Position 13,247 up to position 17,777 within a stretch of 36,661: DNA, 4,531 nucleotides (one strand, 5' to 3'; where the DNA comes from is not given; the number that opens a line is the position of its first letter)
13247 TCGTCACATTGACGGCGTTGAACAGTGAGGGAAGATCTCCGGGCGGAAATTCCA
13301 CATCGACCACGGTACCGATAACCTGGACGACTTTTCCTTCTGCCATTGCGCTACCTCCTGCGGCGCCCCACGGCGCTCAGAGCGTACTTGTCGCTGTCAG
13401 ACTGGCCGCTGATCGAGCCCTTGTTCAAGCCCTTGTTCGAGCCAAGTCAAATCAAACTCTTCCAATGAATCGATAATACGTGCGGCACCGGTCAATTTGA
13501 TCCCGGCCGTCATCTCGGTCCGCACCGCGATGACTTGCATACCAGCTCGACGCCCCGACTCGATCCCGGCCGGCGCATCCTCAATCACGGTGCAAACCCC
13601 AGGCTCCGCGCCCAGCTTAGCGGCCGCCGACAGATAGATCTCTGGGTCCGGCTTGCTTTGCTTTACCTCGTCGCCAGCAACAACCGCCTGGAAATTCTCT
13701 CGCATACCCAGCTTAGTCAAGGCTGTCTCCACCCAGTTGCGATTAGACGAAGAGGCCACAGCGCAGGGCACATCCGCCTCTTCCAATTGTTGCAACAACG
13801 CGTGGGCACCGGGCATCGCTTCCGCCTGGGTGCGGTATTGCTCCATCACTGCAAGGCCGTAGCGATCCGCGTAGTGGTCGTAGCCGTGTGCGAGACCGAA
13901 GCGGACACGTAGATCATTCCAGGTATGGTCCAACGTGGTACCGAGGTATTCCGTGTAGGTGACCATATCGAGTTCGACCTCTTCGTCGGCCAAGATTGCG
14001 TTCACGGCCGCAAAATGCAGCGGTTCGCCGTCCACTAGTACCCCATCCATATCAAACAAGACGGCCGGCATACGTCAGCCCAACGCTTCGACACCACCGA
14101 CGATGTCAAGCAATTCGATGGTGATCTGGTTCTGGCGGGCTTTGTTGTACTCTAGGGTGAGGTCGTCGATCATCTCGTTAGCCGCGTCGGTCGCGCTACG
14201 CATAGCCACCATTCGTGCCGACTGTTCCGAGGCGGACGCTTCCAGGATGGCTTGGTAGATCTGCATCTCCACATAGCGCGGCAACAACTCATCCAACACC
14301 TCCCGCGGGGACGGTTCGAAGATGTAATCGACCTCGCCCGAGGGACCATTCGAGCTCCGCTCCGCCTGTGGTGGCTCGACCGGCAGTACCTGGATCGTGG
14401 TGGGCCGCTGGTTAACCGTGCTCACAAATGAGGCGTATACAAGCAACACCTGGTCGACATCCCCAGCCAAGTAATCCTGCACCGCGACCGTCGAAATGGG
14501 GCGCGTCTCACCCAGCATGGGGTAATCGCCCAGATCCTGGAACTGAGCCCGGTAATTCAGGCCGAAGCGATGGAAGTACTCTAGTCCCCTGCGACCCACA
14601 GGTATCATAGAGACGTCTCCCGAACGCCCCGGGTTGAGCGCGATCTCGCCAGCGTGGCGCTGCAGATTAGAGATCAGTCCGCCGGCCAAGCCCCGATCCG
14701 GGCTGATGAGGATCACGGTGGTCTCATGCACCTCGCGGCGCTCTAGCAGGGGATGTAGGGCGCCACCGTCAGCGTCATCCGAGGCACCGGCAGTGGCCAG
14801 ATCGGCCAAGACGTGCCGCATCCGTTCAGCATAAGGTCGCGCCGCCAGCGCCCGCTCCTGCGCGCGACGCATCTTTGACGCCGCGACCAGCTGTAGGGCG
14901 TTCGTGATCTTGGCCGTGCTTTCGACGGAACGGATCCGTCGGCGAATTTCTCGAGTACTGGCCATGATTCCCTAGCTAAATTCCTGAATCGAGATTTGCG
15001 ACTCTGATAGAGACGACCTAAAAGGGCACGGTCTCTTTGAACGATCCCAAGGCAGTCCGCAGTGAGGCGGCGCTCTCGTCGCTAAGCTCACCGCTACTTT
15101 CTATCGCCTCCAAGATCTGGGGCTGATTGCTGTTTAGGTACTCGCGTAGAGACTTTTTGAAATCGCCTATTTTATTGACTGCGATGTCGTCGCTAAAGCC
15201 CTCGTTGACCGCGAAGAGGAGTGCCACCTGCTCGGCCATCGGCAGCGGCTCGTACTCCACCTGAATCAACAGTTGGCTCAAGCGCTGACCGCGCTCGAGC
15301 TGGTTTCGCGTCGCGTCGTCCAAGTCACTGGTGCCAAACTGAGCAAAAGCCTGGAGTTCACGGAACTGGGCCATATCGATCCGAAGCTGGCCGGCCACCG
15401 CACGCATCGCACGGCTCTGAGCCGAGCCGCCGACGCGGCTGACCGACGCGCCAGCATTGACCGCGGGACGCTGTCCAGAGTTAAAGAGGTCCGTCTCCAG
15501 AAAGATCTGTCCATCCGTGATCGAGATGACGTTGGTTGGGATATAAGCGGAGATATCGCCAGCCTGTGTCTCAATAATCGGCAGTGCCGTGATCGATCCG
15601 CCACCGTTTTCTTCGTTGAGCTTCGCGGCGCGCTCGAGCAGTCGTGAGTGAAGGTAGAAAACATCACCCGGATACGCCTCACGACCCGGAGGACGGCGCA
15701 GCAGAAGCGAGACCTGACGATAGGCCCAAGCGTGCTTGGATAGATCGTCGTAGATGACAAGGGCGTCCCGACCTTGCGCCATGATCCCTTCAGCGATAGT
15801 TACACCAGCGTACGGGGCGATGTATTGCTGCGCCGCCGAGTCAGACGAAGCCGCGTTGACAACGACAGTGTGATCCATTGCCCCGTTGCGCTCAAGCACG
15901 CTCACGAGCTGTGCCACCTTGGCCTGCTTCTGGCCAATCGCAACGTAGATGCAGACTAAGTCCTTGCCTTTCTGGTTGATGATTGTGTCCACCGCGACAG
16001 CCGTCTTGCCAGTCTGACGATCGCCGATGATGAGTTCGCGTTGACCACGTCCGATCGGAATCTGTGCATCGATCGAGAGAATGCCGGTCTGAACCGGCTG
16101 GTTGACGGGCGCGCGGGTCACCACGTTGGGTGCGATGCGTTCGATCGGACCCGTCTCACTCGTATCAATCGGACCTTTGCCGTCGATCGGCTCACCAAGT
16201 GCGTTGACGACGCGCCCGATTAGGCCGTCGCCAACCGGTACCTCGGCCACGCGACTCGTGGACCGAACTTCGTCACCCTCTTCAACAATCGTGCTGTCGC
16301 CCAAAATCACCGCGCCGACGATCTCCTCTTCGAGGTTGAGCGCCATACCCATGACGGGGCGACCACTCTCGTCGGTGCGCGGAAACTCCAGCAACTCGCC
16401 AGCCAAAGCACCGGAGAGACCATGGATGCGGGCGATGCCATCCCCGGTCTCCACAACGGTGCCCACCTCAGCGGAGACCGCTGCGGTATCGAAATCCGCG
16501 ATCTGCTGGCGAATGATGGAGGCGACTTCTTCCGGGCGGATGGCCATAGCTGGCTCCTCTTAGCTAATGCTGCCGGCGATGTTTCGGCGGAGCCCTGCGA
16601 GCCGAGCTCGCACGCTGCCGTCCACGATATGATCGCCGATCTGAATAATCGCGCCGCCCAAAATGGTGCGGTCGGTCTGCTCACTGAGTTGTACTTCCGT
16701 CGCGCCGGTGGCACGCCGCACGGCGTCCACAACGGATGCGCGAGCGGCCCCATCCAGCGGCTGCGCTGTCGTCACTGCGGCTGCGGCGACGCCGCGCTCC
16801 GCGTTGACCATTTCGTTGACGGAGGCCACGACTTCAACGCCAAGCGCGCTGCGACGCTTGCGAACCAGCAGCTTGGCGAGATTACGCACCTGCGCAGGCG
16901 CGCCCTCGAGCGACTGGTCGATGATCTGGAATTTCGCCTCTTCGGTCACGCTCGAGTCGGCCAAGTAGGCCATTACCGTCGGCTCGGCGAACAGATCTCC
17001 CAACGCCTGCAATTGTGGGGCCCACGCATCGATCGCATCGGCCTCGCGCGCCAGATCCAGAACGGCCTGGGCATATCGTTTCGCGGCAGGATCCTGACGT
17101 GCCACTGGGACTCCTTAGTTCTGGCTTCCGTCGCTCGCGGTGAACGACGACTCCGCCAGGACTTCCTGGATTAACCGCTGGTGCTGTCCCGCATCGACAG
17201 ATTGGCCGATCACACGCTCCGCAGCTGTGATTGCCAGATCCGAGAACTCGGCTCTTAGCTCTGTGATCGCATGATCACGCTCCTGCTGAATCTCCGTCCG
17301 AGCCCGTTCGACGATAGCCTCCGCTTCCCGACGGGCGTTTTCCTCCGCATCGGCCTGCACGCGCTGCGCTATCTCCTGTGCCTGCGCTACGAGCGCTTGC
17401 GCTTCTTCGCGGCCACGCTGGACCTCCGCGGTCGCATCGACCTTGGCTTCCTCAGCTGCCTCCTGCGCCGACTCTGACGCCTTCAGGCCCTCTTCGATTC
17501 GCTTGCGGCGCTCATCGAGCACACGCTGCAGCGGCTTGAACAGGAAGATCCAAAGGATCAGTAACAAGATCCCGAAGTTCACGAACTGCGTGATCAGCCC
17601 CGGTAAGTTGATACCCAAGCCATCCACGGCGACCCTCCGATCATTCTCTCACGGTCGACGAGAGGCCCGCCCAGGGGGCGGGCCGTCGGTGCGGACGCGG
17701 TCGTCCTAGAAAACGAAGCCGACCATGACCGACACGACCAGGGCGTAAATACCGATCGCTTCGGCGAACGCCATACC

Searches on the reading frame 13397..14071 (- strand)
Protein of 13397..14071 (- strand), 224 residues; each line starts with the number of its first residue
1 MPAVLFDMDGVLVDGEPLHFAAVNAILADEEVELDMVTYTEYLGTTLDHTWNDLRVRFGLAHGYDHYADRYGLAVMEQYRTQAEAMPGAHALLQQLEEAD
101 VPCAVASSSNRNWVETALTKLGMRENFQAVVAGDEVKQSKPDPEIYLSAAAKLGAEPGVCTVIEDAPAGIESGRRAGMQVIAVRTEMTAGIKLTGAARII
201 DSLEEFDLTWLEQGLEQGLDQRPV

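Call 22: search_protein_families(library=pfam, proteins=[window:13397-14071:-], max_evalue=0.0001)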
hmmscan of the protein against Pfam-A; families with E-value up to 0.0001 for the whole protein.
window:13397-14071:- (224 aa): 5 families
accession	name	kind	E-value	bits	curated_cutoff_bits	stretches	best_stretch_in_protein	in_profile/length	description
PF13419.12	HAD_2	-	4.6e-35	121.8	23.8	1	4-183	1-178/178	Haloacid dehalogenase-like hydrolase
PF00702.32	Hydrolase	-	1.6e-30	107.4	26.4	1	2-177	2-191/191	haloacid dehalogenase-like hydrolase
PF12710.13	HAD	-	4.6e-08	34.1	27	1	4-141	1-139/189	haloacid dehalogenase-like hydrolase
PF13242.12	Hydrolase_like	-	1e-07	32.2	22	1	139-204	3-73/75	HAD-hyrolase-like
PF13344.12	Hydrolase_6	-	7.1e-05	23.2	27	0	4-26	1-23/101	Haloacid dehalogenase-like hydrolase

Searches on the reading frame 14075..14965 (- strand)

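Call 22: search_protein_families(library=pfam, proteins=[window:14075-14965:-], max_evalue=0.0001)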
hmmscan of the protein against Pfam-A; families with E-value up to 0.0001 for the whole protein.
window:14075-14965:- (296 aa): 1 family
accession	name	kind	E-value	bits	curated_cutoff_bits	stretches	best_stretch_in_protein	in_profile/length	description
PF00231.24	ATP-synt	-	1.8e-93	313.8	39.9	1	3-295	1-285/285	ATP synthase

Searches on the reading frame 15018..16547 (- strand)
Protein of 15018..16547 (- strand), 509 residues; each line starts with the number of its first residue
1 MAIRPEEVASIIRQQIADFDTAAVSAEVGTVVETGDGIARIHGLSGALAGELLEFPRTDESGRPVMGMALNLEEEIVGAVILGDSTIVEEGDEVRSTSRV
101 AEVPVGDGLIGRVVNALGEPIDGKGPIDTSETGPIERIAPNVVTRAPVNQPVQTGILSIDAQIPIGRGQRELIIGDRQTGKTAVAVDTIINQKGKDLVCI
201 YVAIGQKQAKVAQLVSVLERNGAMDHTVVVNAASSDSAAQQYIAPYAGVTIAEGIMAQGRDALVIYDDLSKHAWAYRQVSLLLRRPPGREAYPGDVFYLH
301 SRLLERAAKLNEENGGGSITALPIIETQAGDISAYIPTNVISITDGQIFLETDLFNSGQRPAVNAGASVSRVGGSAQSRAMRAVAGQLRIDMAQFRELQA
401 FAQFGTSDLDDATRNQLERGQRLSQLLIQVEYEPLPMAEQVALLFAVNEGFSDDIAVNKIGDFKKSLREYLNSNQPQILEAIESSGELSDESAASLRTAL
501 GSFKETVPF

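Call 22: search_protein_families(library=pfam, proteins=[window:15018-16547:-], max_evalue=0.0001)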
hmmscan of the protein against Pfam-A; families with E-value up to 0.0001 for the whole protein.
window:15018-16547:- (509 aa): 3 families
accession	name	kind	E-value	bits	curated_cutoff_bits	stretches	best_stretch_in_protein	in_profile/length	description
PF00006.31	ATP-synt_ab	-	5.9e-81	271.6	29.5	1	155-370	1-213/213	ATP synthase alpha/beta family, nucleotide-binding domain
PF00306.32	ATP-synt_ab_C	-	2.4e-42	144.7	27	1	377-502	1-125/126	ATP synthase alpha/beta chain, C terminal domain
PF02874.29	ATP-synt_ab_N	-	2.1e-13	51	20.9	1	24-97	1-68/69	ATP synthase alpha/beta family, beta-barrel domain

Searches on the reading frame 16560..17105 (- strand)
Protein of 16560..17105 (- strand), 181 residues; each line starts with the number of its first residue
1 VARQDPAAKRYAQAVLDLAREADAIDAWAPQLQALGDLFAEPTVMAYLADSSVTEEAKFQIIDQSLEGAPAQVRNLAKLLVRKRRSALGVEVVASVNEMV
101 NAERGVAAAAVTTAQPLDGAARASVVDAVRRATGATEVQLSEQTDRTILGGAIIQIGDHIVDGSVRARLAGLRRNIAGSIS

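Call 22: search_protein_families(library=pfam, proteins=[window:16560-17105:-], max_evalue=0.0001)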
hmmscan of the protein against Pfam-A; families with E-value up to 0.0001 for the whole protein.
window:16560-17105:- (181 aa): 1 family
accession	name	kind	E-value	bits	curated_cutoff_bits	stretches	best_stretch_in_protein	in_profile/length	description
PF00213.23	OSCP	-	1.1e-38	133.5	22.3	1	8-175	2-171/172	ATP synthase delta (OSCP) subunit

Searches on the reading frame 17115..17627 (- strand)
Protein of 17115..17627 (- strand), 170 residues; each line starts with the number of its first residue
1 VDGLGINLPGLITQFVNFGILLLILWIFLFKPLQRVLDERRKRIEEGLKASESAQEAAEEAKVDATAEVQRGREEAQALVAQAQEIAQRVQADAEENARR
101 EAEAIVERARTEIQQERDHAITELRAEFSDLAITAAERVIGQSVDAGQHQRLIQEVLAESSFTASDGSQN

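Call 21: search_protein_families(library=pfam, proteins=[window:17115-17627:-], max_evalue=0.0001)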
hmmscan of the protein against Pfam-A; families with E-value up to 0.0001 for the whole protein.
window:17115-17627:- (170 aa): 1 family
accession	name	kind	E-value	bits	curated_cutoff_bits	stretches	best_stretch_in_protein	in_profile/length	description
PF00430.23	ATP-synt_B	-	1.1e-26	93.9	28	1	11-140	2-131/132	ATP synthase B/B' CF(0)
